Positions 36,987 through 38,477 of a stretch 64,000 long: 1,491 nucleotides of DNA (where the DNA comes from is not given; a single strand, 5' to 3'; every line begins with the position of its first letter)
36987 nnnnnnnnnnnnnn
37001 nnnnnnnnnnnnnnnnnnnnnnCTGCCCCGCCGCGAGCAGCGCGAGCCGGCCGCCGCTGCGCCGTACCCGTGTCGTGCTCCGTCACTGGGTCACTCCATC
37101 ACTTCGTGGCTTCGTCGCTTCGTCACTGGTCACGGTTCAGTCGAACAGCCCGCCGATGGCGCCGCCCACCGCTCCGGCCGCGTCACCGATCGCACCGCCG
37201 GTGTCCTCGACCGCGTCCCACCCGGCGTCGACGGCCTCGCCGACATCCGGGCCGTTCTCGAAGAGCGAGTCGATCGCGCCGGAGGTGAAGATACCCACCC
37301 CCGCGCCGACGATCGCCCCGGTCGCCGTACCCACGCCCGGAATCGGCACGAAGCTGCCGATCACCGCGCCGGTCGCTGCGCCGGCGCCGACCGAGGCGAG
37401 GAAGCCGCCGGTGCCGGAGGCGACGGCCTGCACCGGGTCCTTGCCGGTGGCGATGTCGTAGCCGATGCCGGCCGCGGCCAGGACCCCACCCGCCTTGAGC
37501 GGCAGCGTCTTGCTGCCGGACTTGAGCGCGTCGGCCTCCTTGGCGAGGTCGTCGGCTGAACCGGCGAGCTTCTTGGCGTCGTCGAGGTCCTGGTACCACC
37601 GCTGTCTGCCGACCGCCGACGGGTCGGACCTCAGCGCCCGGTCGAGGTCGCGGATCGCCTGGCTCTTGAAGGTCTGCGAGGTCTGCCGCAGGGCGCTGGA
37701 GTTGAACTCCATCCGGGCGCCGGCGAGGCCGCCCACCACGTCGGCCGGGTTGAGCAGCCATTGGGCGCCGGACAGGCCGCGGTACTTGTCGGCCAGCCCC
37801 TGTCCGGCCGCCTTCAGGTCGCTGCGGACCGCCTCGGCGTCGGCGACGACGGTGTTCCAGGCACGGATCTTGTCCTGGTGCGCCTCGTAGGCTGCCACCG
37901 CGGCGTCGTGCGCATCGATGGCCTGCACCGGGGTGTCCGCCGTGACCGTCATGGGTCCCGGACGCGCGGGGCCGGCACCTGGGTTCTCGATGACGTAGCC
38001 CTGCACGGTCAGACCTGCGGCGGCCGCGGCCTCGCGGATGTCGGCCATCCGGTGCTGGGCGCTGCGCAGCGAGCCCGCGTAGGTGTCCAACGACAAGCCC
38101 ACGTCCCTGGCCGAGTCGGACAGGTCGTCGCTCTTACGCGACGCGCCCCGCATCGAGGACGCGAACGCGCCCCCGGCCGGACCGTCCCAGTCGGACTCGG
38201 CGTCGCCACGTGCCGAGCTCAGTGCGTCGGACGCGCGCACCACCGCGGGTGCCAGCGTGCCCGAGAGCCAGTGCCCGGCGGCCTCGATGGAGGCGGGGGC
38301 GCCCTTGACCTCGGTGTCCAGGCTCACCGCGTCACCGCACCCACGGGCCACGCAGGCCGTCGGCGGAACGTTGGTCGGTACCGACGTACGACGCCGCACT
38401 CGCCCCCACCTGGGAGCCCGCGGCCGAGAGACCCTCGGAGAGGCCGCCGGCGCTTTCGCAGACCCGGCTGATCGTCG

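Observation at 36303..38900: Candidate system B: coupled SseB-like / EspC-like / glycine-zipper effector cassette with a putative immunity gene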

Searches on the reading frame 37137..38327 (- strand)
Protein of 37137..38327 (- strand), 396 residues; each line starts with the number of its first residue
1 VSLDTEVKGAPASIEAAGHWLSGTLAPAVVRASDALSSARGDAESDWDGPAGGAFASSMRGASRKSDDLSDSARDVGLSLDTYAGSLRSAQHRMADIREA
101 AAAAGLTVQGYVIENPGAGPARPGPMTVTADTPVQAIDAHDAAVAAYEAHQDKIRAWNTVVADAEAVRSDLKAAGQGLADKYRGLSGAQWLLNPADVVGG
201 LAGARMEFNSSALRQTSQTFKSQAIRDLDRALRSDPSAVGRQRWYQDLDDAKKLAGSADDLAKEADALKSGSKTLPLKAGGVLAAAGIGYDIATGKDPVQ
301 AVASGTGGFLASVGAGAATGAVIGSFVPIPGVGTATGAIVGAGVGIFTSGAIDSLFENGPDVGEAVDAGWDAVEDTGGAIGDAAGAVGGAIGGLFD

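Call 3: search_protein_families(library=pfam, proteins=[window:37137-38327:-], max_evalue=1)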
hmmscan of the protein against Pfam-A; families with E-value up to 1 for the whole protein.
window:37137-38327:- (396 aa): 4 families
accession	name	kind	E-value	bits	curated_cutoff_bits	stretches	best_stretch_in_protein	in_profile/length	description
PF25547.1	WXG100_2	-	1.7e-05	25.3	27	1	25-92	41-110/150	WXG100 like domain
PF13488.11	Gly-zipper_Omp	-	0.0022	18.3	25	1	314-348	4-38/46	Glycine zipper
PF06897.17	DUF1269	-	0.043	14.6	26.9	1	315-369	3-55/100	Protein of unknown function (DUF1269)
PF06013.18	WXG100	-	0.42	11.3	27.3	1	36-90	30-84/86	Proteins of 100 residues with WXG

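Call 4: search_protein_families(library=ncbifam, proteins=[window:37137-38327:-], max_evalue=1)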
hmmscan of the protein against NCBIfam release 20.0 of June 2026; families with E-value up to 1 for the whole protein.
window:37137-38327:- (396 aa): 2 families
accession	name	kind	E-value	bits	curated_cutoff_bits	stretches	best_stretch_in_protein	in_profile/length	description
TIGR03930.1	WXG100_ESAT6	subfamily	0.17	12.1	44.85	1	36-91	30-85/90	WXG100 family type VII secretion target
NF041264.1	MobA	equivalog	0.18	12.3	80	0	86-113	8-35/91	plasmid mobilization protein MobA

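Call 5: find_homologous_proteins(query=window:37137-38327:-)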
Query window:37137-38327:- (396 aa): 191 proteins with E <= 0.001 among 8000 candidates; the best 120 are listed.
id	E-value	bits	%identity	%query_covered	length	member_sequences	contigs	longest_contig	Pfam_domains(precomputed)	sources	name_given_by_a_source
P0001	5.4e-231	785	95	95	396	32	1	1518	-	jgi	-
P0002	1.3e-186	639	77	100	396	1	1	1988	PF06013.19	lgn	-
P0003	6.6e-184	630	76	100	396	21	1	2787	-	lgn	-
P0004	2.5e-181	621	75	100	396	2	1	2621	-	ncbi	-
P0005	1.4e-177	609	74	100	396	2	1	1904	-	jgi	jgi:uncharacterized protein YukE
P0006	6.8e-176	603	73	100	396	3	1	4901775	-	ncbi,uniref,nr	ncbi:hypothetical protein KRR39_05705 [Nocardioides panacis]|uniref:Uncharacterized protein n=1 Tax=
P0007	1.8e-161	556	68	100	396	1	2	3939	-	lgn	-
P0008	7.8e-148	511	63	95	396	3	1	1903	-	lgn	-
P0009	1.2e-146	507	65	100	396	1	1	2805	-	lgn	-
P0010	2.8e-132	460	59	99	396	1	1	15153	-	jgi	jgi:uncharacterized protein YukE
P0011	9.6e-129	448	62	100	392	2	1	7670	-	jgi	jgi:hypothetical protein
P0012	1.7e-128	447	63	100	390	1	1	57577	-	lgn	-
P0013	8.4e-126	439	62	100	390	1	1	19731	-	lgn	-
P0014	2.0e-125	437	57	95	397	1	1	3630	-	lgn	-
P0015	7.1e-125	435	58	100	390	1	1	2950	PF25547.2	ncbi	-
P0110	5.8e-64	235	41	100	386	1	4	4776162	-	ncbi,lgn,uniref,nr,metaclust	ncbi:DUF1269 domain-containing protein [Rhodococcus triatomae]|uniref:WXG100 family type VII secreti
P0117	9.9e-62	228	60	55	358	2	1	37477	PF22905.3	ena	-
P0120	5.1e-61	225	60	55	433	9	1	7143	PF22905.3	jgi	jgi:hypothetical protein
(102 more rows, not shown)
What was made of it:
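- The listed full-length homologues all keep the same C-terminus (call 5). UniRef transfers the CpnT name 'outer membrane channel protein' to one homologue (call 5).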

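Call 7: find_encoding_contigs(protein=P0006, flank=10000, max_places=2)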
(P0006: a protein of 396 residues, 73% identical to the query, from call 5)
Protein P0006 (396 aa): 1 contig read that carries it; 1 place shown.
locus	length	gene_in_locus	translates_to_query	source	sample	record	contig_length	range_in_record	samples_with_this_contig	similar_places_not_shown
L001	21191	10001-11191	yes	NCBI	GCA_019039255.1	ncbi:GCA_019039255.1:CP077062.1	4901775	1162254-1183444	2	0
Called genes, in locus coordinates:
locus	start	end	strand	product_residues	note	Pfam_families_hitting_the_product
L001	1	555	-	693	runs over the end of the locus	PF13500:AAA_26, PF07085:DRTGG, PF01515:PTA_PTB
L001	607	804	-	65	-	-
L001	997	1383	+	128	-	-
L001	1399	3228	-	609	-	PF00270:DEAD, PF00271:Helicase_C, PF16124:RecQ_Zn_bind, PF09382:RQC, PF00570:HRDC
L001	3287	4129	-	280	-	PF08240:ADH_N, PF00107:ADH_zinc_N, PF13602:ADH_zinc_N_2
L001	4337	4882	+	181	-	PF02424:ApbE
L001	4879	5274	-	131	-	PF09996:DUF2237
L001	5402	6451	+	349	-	-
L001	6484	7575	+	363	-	PF03631:Virul_fac_BrkB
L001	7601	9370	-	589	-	PF01268:FTHFS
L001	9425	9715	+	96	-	-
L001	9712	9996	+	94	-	-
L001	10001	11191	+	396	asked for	-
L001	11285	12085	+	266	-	-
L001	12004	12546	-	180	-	PF00877:NLPC_P60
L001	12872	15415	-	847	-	PF12704:MacB_PCD, PF02687:FtsX, PF12704:MacB_PCD, PF02687:FtsX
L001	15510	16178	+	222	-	PF10263:SprT-like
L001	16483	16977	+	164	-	PF03018:Dirigent (weak), PF06351:Allene_ox_cyc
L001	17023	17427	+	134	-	PF18029:Glyoxalase_6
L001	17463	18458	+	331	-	-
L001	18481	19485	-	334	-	PF01590:GAF, PF13185:GAF_2 (weak), PF00990:GGDEF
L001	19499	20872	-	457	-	PF00202:Aminotran_3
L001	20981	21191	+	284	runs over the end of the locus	PF08021:FAD_binding_9, PF04954:SIP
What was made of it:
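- Synteny is stable and the gene is nearly single-copy across Nocardioides (calls 5, 7).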

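Call 8: find_encoding_contigs(protein=P0110, flank=10000, max_places=2)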
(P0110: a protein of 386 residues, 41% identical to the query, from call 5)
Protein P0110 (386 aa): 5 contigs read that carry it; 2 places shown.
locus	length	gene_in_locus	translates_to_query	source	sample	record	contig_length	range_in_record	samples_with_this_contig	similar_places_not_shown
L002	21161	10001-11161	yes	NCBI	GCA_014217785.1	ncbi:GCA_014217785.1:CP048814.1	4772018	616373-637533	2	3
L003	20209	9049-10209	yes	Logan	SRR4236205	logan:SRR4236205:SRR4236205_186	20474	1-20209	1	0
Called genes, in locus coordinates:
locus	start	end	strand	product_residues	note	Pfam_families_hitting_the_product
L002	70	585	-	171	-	PF00583:Acetyltransf_1, PF13508:Acetyltransf_7 (weak)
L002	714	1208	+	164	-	PF16571:FBP_C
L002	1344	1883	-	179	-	PF13302:Acetyltransf_3, PF00583:Acetyltransf_1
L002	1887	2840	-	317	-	PF00389:2-Hacid_dh (weak), PF02826:2-Hacid_dh_C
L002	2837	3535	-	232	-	PF00392:GntR, PF07729:FCD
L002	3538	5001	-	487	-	PF00171:Aldedh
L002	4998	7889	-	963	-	PF01565:FAD_binding_4, PF02913:FAD-oxidase_C, PF13183:Fer4_8, PF13534:Fer4_17 (weak), PF02754:CCG (faint)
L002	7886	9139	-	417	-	PF00202:Aminotran_3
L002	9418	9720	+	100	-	-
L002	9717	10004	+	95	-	-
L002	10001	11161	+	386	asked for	-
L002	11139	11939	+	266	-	-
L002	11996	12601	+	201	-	PF04978:MST, PF12867:DinB_2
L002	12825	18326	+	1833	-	PF00310:GATase_2, PF04898:Glu_syn_central, PF01645:Glu_synthase, PF01493:GXGXG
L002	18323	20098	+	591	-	PF00258:Flavodoxin_1, PF00667:FAD_binding_1, PF00175:NAD_binding_1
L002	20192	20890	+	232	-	PF18974:DUF5710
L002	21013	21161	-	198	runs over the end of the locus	PF12079:DUF3558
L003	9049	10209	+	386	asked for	-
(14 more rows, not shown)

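Call 16: find_related_loci(query=A4, collection=genome_contigs, flank=10000)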
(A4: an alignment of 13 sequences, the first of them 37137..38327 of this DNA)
Query A4 (396 aa) in genome_contigs; peptide patterns used: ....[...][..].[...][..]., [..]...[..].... (x = any residue, [..] = any of these).
224 stretches matched a pattern; 66 encode a relative of the query (tblastn E <= 1e-3); 66 distinct loci.
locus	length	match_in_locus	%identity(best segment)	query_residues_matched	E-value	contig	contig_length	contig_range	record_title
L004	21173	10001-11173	54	1-396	1e-113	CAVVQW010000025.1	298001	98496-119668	MAG: uncultured Actinomycetota bacterium isolate MFD02581.bin.3.146 genome assembly, contig: contig_8993, whole genome s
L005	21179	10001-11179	59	1-396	5e-109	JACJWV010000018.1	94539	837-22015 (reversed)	MAG: Nocardioides sp. isolate HK-STAS-ACTI-18 HK-STAS-ACTI-18_18, whole genome shotgun sequence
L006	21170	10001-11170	58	1-396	4e-103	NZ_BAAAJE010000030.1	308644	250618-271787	Nocardioides aquiterrae strain JCM 11813 sequence30, whole genome shotgun sequence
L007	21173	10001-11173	59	1-395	2e-96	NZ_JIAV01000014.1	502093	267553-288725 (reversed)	Nocardioides sp. URHA0032 N538DRAFT_scaffold00003.3_C, whole genome shotgun sequence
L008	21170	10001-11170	58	1-396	7e-96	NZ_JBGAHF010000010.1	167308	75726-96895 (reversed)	MAG: Nocardioides sp. isolate MAG_MBR_H125.15 MBRH125-15_opera_contig_544, whole genome shotgun sequence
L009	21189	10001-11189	75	1-396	1e-147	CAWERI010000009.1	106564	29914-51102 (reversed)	MAG: uncultured Actinomycetota bacterium isolate MFD05088.bin.2.46 genome assembly, contig: contig_27506, whole genome s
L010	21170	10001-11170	48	1-396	2e-78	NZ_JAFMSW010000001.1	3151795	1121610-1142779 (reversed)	Nocardioides xinjiangensis strain SYSU D00514 NODE_1_length_3151795_cov_29.083672, whole genome shotgun sequence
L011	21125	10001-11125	46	3-384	7e-74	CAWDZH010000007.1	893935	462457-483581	MAG: uncultured Actinomycetota bacterium isolate MFD01275.bin.2.47 genome assembly, contig: contig_4217, whole genome sh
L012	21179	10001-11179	44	1-396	4e-73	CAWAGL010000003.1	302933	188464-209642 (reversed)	MAG: uncultured Actinomycetota bacterium isolate MFD02581.bin.1.176 genome assembly, contig: contig_11434, whole genome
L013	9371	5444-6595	44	1-391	2e-72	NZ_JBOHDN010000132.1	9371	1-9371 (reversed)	MAG: Nocardioides sp. isolate SC-B1_metabat2.bin.19 k127_179115, whole genome shotgun sequence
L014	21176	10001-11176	45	1-396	1e-71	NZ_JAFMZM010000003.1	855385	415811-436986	Nocardioides astragali strain CGMCC 4.7327 NODE_3_length_855385_cov_18.685872, whole genome shotgun sequence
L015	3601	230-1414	43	1-396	1e-71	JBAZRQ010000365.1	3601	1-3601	MAG: Nocardioides sp. isolate SO_2017_GW1_151 NODE_102698_length_3601_cov_0.961140_OW334_2017, whole genome shotgun sequ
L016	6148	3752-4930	45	1-396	3e-71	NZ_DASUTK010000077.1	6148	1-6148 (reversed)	MAG: Nocardioides sp. isolate SMAG_U1761 k141_1268093, whole genome shotgun sequence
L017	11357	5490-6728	45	1-396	1e-68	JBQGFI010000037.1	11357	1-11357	MAG: Marmoricola sp. isolate ContRs0_19 ContRs0_contig37, whole genome shotgun sequence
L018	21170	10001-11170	46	1-396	9e-69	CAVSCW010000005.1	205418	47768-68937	MAG: uncultured Actinomycetota bacterium isolate MFD02581.bin.2.132 genome assembly, contig: contig_13325, whole genome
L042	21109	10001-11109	58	1-369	2e-59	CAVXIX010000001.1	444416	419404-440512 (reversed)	MAG: uncultured Actinomycetota bacterium isolate MFD09212.bin.2.114 genome assembly, contig: contig_10379, whole genome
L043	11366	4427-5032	53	191-396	6e-50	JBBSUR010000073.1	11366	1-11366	MAG: Mycobacteriales bacterium isolate SVL2_sbin.50 SVL2_sbin.50_k141_1485911_length_11366_cov_45.5276, whole genome sho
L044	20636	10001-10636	52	179-395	3e-49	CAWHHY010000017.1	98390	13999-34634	MAG: uncultured Actinomycetota bacterium isolate MFD01721.bin.1.29 genome assembly, contig: contig_34738, whole genome s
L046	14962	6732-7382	60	179-396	3e-61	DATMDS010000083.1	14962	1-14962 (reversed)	MAG TPA_asm: Pseudonocardia sp. isolate SMAG_U13414 k141_1623874, whole genome shotgun sequence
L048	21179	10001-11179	40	1-396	3e-47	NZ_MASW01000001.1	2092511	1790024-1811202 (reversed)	Prauserella muralis strain DSM 45305 BAY60_c01, whole genome shotgun sequence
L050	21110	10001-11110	37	2-376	8e-45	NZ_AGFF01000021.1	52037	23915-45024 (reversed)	Dietzia alimentaria 72 contig021, whole genome shotgun sequence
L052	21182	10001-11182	39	3-396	1e-42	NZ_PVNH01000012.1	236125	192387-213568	Prauserella shujinwangii strain CGMCC 4.7125 Ga0171606_112, whole genome shotgun sequence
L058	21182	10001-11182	39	1-394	3e-40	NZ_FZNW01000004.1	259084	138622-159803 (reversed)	Haloechinothrix alba strain DSM 45207, whole genome shotgun sequence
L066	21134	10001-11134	38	1-382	2e-36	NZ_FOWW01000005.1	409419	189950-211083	Amycolatopsis arida strain CGMCC 4.5579, whole genome shotgun sequence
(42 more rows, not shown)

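Call 21: search_protein_families(library=pfam, proteins=[P0120, L044:5417-10642:+, L048:13130-14968:+, L052:13203-14987:+, L066:13246-15141:+, L050:12299-14191:+, L058:12932-14728:+, L043:3184-4536:+], max_evalue=0.01)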
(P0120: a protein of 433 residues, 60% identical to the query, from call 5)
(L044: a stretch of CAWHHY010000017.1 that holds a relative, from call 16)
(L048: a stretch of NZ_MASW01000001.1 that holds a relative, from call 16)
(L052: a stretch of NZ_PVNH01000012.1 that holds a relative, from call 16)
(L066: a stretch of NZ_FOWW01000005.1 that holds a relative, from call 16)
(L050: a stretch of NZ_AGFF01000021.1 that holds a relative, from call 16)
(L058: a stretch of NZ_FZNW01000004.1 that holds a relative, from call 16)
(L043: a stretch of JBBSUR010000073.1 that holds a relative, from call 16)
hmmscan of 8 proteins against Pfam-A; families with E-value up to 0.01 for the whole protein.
P0120 (433 aa): 2 families
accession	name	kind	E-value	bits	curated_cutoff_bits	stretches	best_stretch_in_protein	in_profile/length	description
PF22905.2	Hydro_N_hd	-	2.7e-14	54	27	1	7-179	11-194/195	Hydrolase N-terminal helical domain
PF13488.11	Gly-zipper_Omp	-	0.0022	18.3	25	1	351-386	4-39/46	Glycine zipper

L044:5417-10642:+ (1741 aa): 4 families
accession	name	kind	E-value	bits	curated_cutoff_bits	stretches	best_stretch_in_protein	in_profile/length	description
PF05593.20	RHS_repeat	-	2.3e-125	407.5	22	19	989-1026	1-38/38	RHS Repeat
PF20148.4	DUF6531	-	3.4e-17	63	24.1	1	244-316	2-74/74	Domain of unknown function (DUF6531)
PF22905.2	Hydro_N_hd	-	1.5e-09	38.5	27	1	14-203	7-194/195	Hydrolase N-terminal helical domain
PF25023.1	TEN_YD-shell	-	3.1e-05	22.7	50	0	987-1028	106-148/909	Teneurin YD-shell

L048:13130-14968:+ (612 aa): 9 families
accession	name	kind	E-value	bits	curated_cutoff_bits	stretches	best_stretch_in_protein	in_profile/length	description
PF02786.22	CPSase_L_D2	-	6.5e-80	268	19.8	1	140-347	1-209/211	Carbamoyl-phosphate synthase L chain, ATP binding domain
PF00289.28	Biotin_carb_N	-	6.8e-44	149.3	25.5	1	27-135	2-110/110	Biotin carboxylase, N-terminal domain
PF02785.25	Biotin_carb_C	-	5.5e-34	117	32.4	1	360-470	1-107/108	Biotin carboxylase C-terminal domain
PF00364.28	Biotin_lipoyl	-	6.3e-18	64.8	22.1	1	545-609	3-72/73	Biotin-requiring enzyme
PF02222.28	ATP-grasp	-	1.5e-08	35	27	1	163-317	16-162/179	ATP-grasp domain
PF13533.13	Biotin_lipoyl_2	-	1.5e-07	31.5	29.8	1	545-574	3-32/32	Biotin-lipoyl like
PF07478.18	Dala_Dala_lig_C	-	2.6e-06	27.6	24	1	168-316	27-174/204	D-ala D-ala ligase C-terminus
PF13437.12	HlyD_3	-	0.00016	22.8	22.2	0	545-574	2-31/106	HlyD family secretion protein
PF16576.10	HlyD_D23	-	0.00029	20.6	30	0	545-573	111-139/214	Barrel-sandwich domain of CusB or HlyD membrane-fusion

L052:13203-14987:+ (594 aa): 9 families
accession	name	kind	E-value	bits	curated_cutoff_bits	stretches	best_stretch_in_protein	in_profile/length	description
PF02786.22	CPSase_L_D2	-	4.4e-79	265.3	19.8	1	120-327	1-209/211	Carbamoyl-phosphate synthase L chain, ATP binding domain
PF00289.28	Biotin_carb_N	-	6e-43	146.2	25.5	1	7-115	2-110/110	Biotin carboxylase, N-terminal domain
PF02785.25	Biotin_carb_C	-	3.6e-34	117.6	32.4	1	340-450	1-107/108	Biotin carboxylase C-terminal domain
PF00364.28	Biotin_lipoyl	-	5.5e-19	68.2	22.1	1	527-592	3-73/73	Biotin-requiring enzyme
PF13533.13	Biotin_lipoyl_2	-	4.6e-09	36.3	29.8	1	527-556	3-32/32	Biotin-lipoyl like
PF02222.28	ATP-grasp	-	9.2e-08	32.4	27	1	143-297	16-162/179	ATP-grasp domain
PF07478.18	Dala_Dala_lig_C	-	1.2e-06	28.7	24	1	147-296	26-174/204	D-ala D-ala ligase C-terminus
PF13437.12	HlyD_3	-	1.3e-05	26.3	22.2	0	527-556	2-31/106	HlyD family secretion protein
PF16576.10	HlyD_D23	-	0.00022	21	30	0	561-594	108-141/214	Barrel-sandwich domain of CusB or HlyD membrane-fusion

L066:13246-15141:+ (631 aa): 10 families
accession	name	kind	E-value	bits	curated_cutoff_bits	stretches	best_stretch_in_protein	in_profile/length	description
PF02786.22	CPSase_L_D2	-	5.4e-78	261.8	19.8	1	157-364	1-209/211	Carbamoyl-phosphate synthase L chain, ATP binding domain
PF00289.28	Biotin_carb_N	-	4.1e-42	143.5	25.5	1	44-152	2-110/110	Biotin carboxylase, N-terminal domain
PF02785.25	Biotin_carb_C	-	2.3e-34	118.2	32.4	1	377-487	1-107/108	Biotin carboxylase C-terminal domain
PF00364.28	Biotin_lipoyl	-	9.4e-18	64.3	22.1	1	564-629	3-73/73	Biotin-requiring enzyme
PF13533.13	Biotin_lipoyl_2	-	1.2e-07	31.9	29.8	1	601-629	3-31/32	Biotin-lipoyl like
PF13437.12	HlyD_3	-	1.3e-06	29.6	22.2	0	601-631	2-32/106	HlyD family secretion protein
PF16576.10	HlyD_D23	-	9.7e-06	25.4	30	0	598-631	108-141/214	Barrel-sandwich domain of CusB or HlyD membrane-fusion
PF07478.18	Dala_Dala_lig_C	-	1.5e-05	25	24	1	186-333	28-174/204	D-ala D-ala ligase C-terminus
PF01597.25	GCV_H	-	0.0049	17.2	22.2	0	568-616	29-78/122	Glycine cleavage H-protein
PF13375.12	RnfC_N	-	0.0094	16.4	25.6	0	570-615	39-83/101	RnfC Barrel sandwich hybrid domain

L050:12299-14191:+ (630 aa): 1 family
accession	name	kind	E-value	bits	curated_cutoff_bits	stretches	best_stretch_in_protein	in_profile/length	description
PF22848.2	ASD1_dom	-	1.9e-05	24.8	22.2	0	155-202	107-154/239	Alpha-L-arabinofuranosidase 1 domain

L058:12932-14728:+ (598 aa): 8 families
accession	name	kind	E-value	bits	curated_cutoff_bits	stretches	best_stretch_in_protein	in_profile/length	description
PF02786.22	CPSase_L_D2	-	6.8e-79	264.7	19.8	1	126-333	1-209/211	Carbamoyl-phosphate synthase L chain, ATP binding domain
PF00289.28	Biotin_carb_N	-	1.2e-42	145.3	25.5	1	13-121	2-110/110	Biotin carboxylase, N-terminal domain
PF02785.25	Biotin_carb_C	-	9.9e-33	112.9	32.4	1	346-455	1-107/108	Biotin carboxylase C-terminal domain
PF00364.28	Biotin_lipoyl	-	7.9e-17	61.3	22.1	1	531-596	3-73/73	Biotin-requiring enzyme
PF13437.12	HlyD_3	-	4.6e-06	27.8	22.2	0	531-560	2-31/106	HlyD family secretion protein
PF13533.13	Biotin_lipoyl_2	-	9.5e-06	25.8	29.8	1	531-555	3-27/32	Biotin-lipoyl like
PF07478.18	Dala_Dala_lig_C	-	1.2e-05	25.4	24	1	154-302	27-174/204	D-ala D-ala ligase C-terminus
PF16576.10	HlyD_D23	-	0.00013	21.7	30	0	530-558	110-138/214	Barrel-sandwich domain of CusB or HlyD membrane-fusion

L043:3184-4536:+ (450 aa): 0 families
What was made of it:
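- Tried and rejected: Second cassettes next to extra SAV_915 copies: the roughly 600-aa proteins in Prauserella, Amycolatopsis and Haloechinothrix loci are acyl-CoA/biotin carboxylase alpha subunits, not effectors (call 21).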
